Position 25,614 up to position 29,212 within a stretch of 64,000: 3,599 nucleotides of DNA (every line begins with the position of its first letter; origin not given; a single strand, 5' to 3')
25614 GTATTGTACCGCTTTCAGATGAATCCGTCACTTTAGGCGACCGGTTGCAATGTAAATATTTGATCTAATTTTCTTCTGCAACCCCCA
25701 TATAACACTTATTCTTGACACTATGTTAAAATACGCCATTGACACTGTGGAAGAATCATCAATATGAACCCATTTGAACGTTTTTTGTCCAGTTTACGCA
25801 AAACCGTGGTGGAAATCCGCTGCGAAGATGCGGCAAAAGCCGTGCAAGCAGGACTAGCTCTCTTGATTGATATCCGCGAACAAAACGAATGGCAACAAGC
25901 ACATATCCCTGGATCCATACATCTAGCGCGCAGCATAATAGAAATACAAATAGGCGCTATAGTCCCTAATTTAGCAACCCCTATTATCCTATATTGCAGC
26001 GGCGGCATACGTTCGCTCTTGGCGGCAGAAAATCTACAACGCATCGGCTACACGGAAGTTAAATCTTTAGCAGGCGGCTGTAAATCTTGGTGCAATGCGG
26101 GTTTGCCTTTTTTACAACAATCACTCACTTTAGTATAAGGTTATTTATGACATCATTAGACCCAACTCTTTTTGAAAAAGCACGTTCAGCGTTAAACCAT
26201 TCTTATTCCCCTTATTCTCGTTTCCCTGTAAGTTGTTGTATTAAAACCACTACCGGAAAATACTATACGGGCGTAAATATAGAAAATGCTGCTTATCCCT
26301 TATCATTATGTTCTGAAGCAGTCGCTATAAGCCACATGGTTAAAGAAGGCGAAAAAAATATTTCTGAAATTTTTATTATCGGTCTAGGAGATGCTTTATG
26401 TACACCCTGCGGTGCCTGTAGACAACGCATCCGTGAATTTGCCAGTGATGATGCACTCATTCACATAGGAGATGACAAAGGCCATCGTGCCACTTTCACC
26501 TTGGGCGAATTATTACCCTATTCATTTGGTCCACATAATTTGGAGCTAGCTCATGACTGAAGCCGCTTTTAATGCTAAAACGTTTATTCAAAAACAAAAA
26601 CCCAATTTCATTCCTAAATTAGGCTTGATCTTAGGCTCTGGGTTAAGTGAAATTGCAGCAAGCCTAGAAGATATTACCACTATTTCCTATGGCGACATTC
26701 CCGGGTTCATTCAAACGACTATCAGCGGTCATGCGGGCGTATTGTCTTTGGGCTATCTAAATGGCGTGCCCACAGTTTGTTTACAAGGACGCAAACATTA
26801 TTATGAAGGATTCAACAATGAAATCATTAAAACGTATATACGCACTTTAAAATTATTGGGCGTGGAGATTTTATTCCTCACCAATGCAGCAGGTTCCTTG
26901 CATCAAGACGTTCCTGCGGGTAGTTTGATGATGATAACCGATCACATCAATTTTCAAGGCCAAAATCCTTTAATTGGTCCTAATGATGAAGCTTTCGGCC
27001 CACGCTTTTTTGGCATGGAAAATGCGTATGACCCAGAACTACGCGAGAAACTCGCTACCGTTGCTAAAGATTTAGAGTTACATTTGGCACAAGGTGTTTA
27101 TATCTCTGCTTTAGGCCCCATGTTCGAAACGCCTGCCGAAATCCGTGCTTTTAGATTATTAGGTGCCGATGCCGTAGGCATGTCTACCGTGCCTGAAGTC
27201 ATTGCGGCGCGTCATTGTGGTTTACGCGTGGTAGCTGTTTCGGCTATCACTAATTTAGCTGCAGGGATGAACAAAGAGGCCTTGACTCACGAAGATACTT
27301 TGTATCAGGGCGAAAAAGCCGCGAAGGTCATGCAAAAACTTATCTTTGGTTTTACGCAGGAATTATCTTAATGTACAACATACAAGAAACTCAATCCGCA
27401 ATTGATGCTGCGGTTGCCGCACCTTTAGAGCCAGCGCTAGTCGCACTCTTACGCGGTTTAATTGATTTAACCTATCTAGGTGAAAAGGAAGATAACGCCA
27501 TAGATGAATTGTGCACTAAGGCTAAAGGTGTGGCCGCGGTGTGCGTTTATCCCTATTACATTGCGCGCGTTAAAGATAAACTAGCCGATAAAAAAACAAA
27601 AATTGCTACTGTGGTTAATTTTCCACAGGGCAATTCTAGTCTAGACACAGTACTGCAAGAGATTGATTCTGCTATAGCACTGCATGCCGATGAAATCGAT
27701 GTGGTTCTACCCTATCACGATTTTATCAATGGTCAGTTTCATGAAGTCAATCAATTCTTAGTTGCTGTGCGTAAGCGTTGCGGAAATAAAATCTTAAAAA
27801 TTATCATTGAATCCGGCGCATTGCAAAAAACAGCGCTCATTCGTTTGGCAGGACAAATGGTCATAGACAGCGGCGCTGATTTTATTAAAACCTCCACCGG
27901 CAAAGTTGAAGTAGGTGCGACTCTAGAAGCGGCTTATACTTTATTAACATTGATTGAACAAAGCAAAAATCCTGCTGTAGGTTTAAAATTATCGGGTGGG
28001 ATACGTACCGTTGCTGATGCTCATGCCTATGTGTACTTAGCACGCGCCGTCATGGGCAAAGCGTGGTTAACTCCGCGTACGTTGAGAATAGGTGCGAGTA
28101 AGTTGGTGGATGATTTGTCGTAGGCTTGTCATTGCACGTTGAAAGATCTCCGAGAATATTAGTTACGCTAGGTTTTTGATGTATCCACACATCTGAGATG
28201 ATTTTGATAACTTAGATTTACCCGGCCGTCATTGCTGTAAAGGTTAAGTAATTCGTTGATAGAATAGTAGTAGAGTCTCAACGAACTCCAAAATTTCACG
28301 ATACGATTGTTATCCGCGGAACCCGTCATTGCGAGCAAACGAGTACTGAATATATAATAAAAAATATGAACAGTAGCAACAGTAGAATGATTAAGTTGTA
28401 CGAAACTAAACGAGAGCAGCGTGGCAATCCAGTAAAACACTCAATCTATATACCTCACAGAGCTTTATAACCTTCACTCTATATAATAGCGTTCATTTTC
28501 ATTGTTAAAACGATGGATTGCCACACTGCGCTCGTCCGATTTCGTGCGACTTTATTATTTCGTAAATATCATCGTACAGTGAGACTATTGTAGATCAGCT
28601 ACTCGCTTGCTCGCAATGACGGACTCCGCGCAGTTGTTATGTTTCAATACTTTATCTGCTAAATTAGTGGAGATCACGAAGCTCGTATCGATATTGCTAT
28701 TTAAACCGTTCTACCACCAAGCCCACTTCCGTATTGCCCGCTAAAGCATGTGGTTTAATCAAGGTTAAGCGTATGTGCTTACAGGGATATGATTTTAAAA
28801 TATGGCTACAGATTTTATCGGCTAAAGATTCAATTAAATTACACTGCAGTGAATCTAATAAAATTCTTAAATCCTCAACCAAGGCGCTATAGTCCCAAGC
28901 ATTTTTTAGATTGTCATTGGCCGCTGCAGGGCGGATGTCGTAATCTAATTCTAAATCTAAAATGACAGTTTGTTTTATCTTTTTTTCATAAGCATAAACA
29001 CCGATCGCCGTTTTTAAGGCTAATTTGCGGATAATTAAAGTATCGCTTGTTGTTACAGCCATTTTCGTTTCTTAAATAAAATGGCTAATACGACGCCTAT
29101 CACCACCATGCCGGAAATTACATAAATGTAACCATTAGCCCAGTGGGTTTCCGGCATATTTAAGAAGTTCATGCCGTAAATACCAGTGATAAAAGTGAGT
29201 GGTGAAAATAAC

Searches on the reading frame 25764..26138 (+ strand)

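Call 18: search_protein_families(library=pfam, proteins=[window:25764-26138:+], max_evalue=0.00001)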
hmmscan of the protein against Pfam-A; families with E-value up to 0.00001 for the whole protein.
window:25764-26138:+ (124 aa): 1 family
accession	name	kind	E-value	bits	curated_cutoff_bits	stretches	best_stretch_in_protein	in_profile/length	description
PF00581.25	Rhodanese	-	6.7e-20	71.9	22.2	1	22-111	4-101/102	Rhodanese-like domain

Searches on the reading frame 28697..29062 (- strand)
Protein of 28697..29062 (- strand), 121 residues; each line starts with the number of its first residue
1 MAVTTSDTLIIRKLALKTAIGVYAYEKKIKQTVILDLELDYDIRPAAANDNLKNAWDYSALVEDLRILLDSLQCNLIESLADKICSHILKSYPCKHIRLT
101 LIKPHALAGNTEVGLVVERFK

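Call 18: search_protein_families(library=pfam, proteins=[window:28697-29062:-], max_evalue=0.00001)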
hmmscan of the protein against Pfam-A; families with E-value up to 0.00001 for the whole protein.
window:28697-29062:- (121 aa): 1 family
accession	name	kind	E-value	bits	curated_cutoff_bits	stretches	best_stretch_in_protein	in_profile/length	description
PF02152.23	FolB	-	2.3e-26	92.9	31.8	1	10-115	2-110/113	Dihydroneopterin aldolase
